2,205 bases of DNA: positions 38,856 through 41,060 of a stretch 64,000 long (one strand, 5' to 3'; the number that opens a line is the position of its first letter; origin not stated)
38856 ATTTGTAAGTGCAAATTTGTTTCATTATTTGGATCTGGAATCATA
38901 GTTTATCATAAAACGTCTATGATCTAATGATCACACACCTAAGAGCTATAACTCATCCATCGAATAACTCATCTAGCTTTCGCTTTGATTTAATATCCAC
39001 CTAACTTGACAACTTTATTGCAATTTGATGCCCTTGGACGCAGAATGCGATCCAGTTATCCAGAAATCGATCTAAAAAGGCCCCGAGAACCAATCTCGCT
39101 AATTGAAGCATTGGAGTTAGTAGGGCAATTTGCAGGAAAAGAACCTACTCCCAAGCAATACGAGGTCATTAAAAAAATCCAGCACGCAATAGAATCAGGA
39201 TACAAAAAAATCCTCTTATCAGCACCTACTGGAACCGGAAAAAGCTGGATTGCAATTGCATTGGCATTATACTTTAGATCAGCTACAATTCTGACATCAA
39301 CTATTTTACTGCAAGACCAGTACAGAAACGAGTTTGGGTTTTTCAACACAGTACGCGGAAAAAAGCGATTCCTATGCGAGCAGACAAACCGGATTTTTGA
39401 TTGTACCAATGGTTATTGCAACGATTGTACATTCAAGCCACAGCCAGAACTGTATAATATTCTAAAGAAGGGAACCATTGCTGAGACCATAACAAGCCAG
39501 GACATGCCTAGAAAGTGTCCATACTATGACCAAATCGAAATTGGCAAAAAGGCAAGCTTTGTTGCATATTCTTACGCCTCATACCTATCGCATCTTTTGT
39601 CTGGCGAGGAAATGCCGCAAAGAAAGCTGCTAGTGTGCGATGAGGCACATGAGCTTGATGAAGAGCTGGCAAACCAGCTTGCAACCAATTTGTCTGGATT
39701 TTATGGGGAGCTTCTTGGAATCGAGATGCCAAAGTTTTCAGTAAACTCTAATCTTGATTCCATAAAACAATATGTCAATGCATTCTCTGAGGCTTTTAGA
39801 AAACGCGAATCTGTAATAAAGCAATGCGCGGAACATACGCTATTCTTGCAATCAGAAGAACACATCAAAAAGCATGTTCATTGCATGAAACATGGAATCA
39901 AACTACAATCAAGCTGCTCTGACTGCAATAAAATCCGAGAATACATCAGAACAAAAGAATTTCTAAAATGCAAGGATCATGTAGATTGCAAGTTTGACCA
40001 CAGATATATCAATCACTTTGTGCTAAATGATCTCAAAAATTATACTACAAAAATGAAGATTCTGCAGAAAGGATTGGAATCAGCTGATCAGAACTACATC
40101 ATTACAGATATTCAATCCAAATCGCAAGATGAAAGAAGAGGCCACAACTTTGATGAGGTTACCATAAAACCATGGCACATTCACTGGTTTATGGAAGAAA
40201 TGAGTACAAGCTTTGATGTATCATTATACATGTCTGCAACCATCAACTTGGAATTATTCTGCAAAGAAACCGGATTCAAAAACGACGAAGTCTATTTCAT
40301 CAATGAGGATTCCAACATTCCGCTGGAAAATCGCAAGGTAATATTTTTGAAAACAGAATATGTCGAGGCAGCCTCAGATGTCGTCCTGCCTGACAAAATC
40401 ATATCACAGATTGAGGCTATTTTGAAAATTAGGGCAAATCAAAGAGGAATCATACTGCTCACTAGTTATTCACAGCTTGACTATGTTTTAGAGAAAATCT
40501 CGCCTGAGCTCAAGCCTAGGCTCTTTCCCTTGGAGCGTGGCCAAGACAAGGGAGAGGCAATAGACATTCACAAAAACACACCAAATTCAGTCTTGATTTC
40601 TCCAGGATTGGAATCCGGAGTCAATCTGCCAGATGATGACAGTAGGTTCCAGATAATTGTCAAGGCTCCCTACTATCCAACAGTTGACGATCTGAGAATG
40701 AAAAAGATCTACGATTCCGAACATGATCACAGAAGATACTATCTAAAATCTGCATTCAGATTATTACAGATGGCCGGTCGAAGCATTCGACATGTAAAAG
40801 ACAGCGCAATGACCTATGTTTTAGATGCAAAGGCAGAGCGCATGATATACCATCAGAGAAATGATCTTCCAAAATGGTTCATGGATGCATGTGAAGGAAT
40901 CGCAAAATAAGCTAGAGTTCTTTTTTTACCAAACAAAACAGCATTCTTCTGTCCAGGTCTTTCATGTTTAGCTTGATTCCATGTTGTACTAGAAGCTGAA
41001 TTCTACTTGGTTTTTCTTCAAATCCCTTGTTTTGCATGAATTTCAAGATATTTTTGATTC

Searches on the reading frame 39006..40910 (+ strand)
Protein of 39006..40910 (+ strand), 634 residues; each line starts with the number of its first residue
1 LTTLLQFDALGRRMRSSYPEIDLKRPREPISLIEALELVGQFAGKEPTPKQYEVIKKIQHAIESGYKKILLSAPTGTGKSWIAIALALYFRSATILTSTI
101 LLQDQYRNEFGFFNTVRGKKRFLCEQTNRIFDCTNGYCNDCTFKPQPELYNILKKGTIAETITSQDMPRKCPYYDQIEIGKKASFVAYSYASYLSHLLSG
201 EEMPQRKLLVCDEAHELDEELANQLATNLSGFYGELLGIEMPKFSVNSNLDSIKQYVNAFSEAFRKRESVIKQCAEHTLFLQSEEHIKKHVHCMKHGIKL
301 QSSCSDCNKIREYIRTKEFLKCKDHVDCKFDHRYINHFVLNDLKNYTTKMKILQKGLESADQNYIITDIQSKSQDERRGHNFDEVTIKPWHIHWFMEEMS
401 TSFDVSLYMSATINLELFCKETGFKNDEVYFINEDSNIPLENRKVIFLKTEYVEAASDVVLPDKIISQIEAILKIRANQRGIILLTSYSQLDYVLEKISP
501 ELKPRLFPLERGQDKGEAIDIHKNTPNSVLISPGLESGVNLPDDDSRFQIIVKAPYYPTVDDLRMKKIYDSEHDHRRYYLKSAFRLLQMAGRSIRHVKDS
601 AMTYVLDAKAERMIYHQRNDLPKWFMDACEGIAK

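Call 8: search_protein_families(library=pfam, proteins=[window:39006-40910:+], max_evalue=0.001)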
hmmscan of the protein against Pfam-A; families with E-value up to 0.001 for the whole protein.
window:39006-40910:+ (634 aa): 4 families
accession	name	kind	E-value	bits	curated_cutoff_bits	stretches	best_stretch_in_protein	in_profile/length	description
PF13307.12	Helicase_C_2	-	1.5e-16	61.4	25.3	1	477-625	9-167/170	Helicase C-terminal domain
PF04851.21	ResIII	-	6.1e-10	39.7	22.5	1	46-224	3-145/164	Type III restriction enzyme, res subunit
PF00270.35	DEAD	-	4e-06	27.1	26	0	48-105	1-60/167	DEAD/DEAH box helicase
PF06733.21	DEAD_2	-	0.00068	19.8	21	1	160-229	95-167/172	DEAD_2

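Call 13: search_protein_families(library=padloc, proteins=[window:39006-40910:+], max_evalue=0.001)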
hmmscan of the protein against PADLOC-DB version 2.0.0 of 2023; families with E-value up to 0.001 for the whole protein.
window:39006-40910:+ (634 aa): 5 families
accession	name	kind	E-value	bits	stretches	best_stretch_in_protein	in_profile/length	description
PDLC01439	typeIV_DinG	-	7.6e-52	174.7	1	41-624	10-555/575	CAS-IV-A; associated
PDLC01729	typeIV_DinG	-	4.4e-15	53.4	1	457-608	449-615/666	Csf4_0_IVA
PDLC01730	typeIV_DinG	-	4.6e-05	19.9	0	203-230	369-396/802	Csf4_1_IVA1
PDLC01736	TniQ_IF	-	0.0002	18.7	1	269-331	126-184/400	TniQ_1_I-F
PDLC04986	PDC-S28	-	0.00023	17.6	1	538-619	401-479/831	-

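Call 15: find_encoding_contigs(protein=window:39006-40910:+, flank=10000, max_places=10)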
Protein window:39006-40910:+ (634 aa): no gene with exactly this product is on record in the collection.

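Call 16: find_homologous_proteins(query=window:39006-40910:+, max_evalue=0.00001)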
Query window:39006-40910:+ (634 aa): 143 proteins with E <= 0.00001 among 8000 candidates; the best 120 are listed.
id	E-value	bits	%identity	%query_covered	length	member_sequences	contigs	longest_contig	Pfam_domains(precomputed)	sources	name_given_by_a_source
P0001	0.0e+0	1428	100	98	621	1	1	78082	PF00270.36,PF13307.13,PF04851.22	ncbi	ncbi:MAG: helicase C-terminal domain-containing protein [Candidatus Nitrosotenuis sp.]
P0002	0.0e+0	1369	94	98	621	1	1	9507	PF00270.36,PF13307.13,PF04851.22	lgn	-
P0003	0.0e+0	1367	94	98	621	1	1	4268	PF00270.36,PF13307.13,PF04851.22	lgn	-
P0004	0.0e+0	1367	94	98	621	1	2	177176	PF00270.36,PF13307.13,PF04851.22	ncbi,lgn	-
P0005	0.0e+0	1367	94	98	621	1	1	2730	PF00270.36,PF13307.13,PF04851.22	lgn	-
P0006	0.0e+0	1365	94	98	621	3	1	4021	PF00270.36,PF13307.13,PF04851.22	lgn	-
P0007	0.0e+0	1356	91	100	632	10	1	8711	PF00270.36,PF13307.13,PF04851.22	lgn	-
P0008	0.0e+0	1347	90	100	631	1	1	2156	PF00270.36,PF13307.13,PF04851.22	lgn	-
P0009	0.0e+0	1311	87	100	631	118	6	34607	PF00270.36,PF13307.13,PF04851.22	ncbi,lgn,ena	-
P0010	0.0e+0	1301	87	99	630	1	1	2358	PF00270.36,PF13307.13,PF04851.22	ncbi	ncbi:MAG: helicase C-terminal domain-containing protein [Candidatus Nitrosotenuis sp.]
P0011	0.0e+0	1300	87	100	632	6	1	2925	PF13307.13,PF04851.22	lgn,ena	-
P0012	0.0e+0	1297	87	99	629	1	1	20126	PF13307.13,PF04851.22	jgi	-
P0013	0.0e+0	1295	87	99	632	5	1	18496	PF00270.36,PF13307.13,PF04851.22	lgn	-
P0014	0.0e+0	1292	87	99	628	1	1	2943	PF13307.13,PF04851.22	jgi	jgi:Rad3-related DNA helicase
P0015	0.0e+0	1292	86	99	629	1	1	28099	PF13307.13,PF04851.22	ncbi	-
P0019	0.0e+0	1273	85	99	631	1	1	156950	PF00270.36,PF13307.13,PF04851.22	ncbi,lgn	ncbi:MAG: helicase C-terminal domain-containing protein [Candidatus Nitrosotenuis sp.]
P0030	0.0e+0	1084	73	99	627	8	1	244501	PF00270.36,PF13307.13,PF04851.22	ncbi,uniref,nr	ncbi:hypothetical protein NITUZ_60235 [Candidatus Nitrosotenuis uzonensis]|uniref:Helicase ATP-bindi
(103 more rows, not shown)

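Call 17: find_encoding_contigs(protein=P0001, flank=10000, max_places=5)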
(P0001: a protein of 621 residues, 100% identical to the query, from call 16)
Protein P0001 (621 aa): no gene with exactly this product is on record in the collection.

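Call 18: find_encoding_contigs(protein=P0004, flank=10000, max_places=5)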
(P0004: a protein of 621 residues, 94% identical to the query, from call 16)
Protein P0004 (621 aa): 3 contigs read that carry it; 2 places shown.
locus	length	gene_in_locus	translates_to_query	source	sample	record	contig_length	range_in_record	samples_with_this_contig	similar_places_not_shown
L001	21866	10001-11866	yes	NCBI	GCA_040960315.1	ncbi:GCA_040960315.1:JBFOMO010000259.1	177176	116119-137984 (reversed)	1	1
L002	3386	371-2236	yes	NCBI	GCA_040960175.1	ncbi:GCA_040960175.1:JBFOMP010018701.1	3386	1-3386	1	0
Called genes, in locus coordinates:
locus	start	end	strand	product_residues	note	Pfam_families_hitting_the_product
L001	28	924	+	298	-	PF22700:MVD-like_N (weak), PF00288:GHMP_kinases_N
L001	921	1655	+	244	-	PF02006:PPS_PS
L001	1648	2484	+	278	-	PF02548:Pantoate_transf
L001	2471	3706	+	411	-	PF02441:Flavoprotein, PF04127:DFP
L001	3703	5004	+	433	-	-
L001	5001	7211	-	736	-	PF09826:Beta_propel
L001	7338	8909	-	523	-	PF00171:Aldedh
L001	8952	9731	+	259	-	PF02086:MethyltransfD12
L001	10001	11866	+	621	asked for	PF00270:DEAD (faint), PF04851:ResIII, PF13307:Helicase_C_2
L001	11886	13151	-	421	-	PF00999:Na_H_Exchanger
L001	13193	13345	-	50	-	-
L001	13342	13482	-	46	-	-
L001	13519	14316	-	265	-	PF13302:Acetyltransf_3 (weak), PF00583:Acetyltransf_1, PF13508:Acetyltransf_7 (weak)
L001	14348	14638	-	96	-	-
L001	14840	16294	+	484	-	PF13424:TPR_12 (faint), PF07719:TPR_2 (faint), PF13176:TPR_7 (faint), PF13181:TPR_8 (faint), PF13432:TPR_16 (weak), PF00515:TPR_1, PF13414:TPR_11 (weak), PF14559:TPR_19 (weak), +2 more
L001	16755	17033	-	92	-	PF14947:HTH_45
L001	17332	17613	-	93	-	PF00543:P-II (weak)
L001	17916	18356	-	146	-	-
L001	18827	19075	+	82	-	-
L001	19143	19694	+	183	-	PF14470:bPH_3, PF09851:SHOCT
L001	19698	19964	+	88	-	PF09851:SHOCT (weak)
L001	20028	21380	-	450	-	PF07992:Pyr_redox_2, PF00070:Pyr_redox (weak), PF22366:NDH2_C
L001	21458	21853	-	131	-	PF10049:DUF2283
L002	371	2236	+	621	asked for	PF00270:DEAD (faint), PF04851:ResIII, PF13307:Helicase_C_2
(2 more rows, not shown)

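Call 19: find_encoding_contigs(protein=P0030, flank=10000, max_places=5)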
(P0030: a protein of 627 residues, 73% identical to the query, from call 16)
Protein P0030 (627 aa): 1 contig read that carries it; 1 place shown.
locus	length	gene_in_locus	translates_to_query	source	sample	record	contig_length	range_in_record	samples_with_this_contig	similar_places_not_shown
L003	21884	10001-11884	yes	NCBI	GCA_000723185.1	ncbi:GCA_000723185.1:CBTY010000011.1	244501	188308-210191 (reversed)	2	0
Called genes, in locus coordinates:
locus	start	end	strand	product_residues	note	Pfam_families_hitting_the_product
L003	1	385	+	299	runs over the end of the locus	PF22700:MVD-like_N (weak), PF00288:GHMP_kinases_N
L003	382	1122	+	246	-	PF02006:PPS_PS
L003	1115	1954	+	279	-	PF02548:Pantoate_transf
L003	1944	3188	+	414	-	PF02441:Flavoprotein, PF04127:DFP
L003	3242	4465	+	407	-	PF00202:Aminotran_3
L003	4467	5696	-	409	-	PF02771:Acyl-CoA_dh_N, PF02770:Acyl-CoA_dh_M, PF00441:Acyl-CoA_dh_1, PF22924:ACOX_C_alpha1 (weak), PF08028:Acyl-CoA_dh_2, PF00441:Acyl-CoA_dh_1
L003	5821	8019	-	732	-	PF09826:Beta_propel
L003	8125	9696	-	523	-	PF00171:Aldedh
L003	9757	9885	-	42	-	-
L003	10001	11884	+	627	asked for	PF00270:DEAD (faint), PF04851:ResIII, PF13307:Helicase_C_2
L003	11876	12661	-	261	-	PF00583:Acetyltransf_1, PF13508:Acetyltransf_7, PF08445:FR47 (weak)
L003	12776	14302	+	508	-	PF13424:TPR_12 (weak), PF13371:TPR_9 (weak), PF13432:TPR_16, PF00515:TPR_1, PF07719:TPR_2, PF13181:TPR_8, PF13414:TPR_11 (weak), PF14559:TPR_19, +7 more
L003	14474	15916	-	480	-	PF01565:FAD_binding_4, PF02913:FAD-oxidase_C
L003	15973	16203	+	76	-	-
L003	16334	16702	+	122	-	-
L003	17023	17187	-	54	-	-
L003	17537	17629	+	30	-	-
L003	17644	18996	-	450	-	PF07992:Pyr_redox_2, PF00070:Pyr_redox (weak), PF22366:NDH2_C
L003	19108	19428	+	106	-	-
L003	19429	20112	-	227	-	PF24367:DUF7523 (faint)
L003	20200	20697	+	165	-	PF00011:HSP20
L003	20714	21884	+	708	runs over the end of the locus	PF02359:CDC48_N, PF02933:CDC48_2, PF13191:AAA_16 (weak), PF00004:AAA, PF05496:RuvB_N, PF17862:AAA_lid_3, PF00004:AAA, PF17862:AAA_lid_3, +20 more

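Call 37: list_cluster_members(proteins=[P0001, P0240])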
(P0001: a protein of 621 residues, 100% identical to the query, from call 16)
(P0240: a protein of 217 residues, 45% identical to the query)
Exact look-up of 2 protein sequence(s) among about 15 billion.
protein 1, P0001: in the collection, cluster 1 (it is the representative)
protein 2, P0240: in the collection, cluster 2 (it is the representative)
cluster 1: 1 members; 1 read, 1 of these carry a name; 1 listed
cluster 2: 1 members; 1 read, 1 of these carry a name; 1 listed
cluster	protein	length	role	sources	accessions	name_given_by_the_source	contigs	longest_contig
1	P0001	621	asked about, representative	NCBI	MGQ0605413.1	MAG: helicase C-terminal domain-containing protein [Candidatus Nitrosotenuis sp.]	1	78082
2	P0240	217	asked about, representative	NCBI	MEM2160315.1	MAG: CRISPR-associated endonuclease Cas6 [Candidatus Nitrosotenuis sp.]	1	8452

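Call 55: find_encoding_contigs(protein=P0009, flank=6000, max_places=8)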
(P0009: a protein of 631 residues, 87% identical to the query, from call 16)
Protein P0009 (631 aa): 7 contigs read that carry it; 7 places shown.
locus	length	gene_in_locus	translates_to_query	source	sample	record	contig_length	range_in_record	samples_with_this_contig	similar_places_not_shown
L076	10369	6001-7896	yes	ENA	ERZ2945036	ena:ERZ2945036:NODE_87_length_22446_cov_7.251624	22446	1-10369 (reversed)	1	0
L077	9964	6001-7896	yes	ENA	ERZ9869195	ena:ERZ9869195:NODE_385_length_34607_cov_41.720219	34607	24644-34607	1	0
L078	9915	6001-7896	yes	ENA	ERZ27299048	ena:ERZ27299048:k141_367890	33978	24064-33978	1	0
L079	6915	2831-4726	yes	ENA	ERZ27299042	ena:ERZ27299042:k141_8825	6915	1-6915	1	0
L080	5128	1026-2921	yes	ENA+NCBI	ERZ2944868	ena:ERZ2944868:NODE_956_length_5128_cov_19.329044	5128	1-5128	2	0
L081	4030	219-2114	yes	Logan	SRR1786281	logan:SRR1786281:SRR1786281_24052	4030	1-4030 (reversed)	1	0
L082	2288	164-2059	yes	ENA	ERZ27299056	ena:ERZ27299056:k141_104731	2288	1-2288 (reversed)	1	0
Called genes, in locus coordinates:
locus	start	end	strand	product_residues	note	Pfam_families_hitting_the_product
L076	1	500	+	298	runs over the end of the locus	PF22700:MVD-like_N (weak), PF00288:GHMP_kinases_N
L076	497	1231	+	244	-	PF02006:PPS_PS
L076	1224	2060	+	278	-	PF02548:Pantoate_transf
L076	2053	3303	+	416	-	PF02441:Flavoprotein, PF04127:DFP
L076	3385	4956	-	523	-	PF00171:Aldedh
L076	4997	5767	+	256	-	PF02086:MethyltransfD12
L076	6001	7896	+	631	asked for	PF00270:DEAD (faint), PF04851:ResIII, PF13307:Helicase_C_2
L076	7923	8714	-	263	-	PF13302:Acetyltransf_3, PF00583:Acetyltransf_1, PF12746:GNAT_acetyltran (faint), PF13508:Acetyltransf_7, PF08445:FR47 (weak)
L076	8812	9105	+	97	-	-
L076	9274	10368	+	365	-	?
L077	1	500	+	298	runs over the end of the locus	PF22700:MVD-like_N (weak), PF00288:GHMP_kinases_N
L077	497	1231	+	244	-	PF02006:PPS_PS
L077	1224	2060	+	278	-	PF02548:Pantoate_transf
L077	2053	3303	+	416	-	PF02441:Flavoprotein, PF04127:DFP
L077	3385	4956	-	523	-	PF00171:Aldedh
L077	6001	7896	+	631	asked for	PF00270:DEAD (faint), PF04851:ResIII, PF13307:Helicase_C_2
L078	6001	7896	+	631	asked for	PF00270:DEAD (faint), PF04851:ResIII, PF13307:Helicase_C_2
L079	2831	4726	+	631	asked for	PF00270:DEAD (faint), PF04851:ResIII, PF13307:Helicase_C_2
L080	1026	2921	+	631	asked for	PF00270:DEAD (faint), PF04851:ResIII, PF13307:Helicase_C_2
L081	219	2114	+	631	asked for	PF00270:DEAD (faint), PF04851:ResIII, PF13307:Helicase_C_2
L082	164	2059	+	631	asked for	PF00270:DEAD (faint), PF04851:ResIII, PF13307:Helicase_C_2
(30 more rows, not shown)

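Call 56: find_encoding_contigs(protein=P0019, flank=6000, max_places=4)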
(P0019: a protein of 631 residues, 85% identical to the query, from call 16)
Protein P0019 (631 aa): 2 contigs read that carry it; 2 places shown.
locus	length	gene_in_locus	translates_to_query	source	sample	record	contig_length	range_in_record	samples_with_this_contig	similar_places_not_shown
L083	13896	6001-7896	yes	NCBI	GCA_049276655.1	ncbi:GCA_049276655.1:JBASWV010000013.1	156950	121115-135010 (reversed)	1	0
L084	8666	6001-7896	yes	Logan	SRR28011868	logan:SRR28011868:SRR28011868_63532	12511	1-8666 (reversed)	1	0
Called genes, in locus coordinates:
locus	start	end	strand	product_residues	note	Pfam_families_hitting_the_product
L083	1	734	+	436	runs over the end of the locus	-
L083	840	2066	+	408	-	PF00202:Aminotran_3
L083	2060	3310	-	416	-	PF02771:Acyl-CoA_dh_N, PF02770:Acyl-CoA_dh_M, PF00441:Acyl-CoA_dh_1, PF08028:Acyl-CoA_dh_2, PF22924:ACOX_C_alpha1 (weak), PF00441:Acyl-CoA_dh_1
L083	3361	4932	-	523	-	PF00171:Aldedh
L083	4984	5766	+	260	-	PF02086:MethyltransfD12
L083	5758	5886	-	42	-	-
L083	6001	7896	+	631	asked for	PF04851:ResIII, PF00270:DEAD (faint), PF13307:Helicase_C_2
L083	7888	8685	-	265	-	PF13302:Acetyltransf_3 (weak), PF00583:Acetyltransf_1, PF13673:Acetyltransf_10 (faint), PF13508:Acetyltransf_7 (weak), PF08445:FR47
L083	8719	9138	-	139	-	-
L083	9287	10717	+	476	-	PF07719:TPR_2 (faint), PF13176:TPR_7 (faint), PF12895:ANAPC3 (weak), PF00515:TPR_1, PF13181:TPR_8 (weak), PF13424:TPR_12, PF13432:TPR_16, PF14559:TPR_19, +3 more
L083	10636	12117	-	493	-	PF01565:FAD_binding_4, PF02913:FAD-oxidase_C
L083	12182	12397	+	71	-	PF00096:zf-C2H2 (faint)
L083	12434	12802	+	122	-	-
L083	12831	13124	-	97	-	PF14947:HTH_45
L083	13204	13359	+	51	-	-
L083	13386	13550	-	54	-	-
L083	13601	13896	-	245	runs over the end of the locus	-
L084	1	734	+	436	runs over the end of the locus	-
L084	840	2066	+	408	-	PF00202:Aminotran_3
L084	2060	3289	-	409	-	PF02771:Acyl-CoA_dh_N, PF02770:Acyl-CoA_dh_M, PF00441:Acyl-CoA_dh_1, PF22924:ACOX_C_alpha1 (weak), PF08028:Acyl-CoA_dh_2, PF00441:Acyl-CoA_dh_1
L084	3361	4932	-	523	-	PF00171:Aldedh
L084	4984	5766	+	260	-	PF02086:MethyltransfD12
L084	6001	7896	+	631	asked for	PF04851:ResIII, PF00270:DEAD (faint), PF13307:Helicase_C_2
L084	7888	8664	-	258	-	?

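Call 59: search_solved_structures(query=window:39006-40910:+, max_evalue=0.01)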
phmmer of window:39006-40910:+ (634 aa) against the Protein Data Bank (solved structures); distinct sequences matched with E-value up to 0.01: 0.
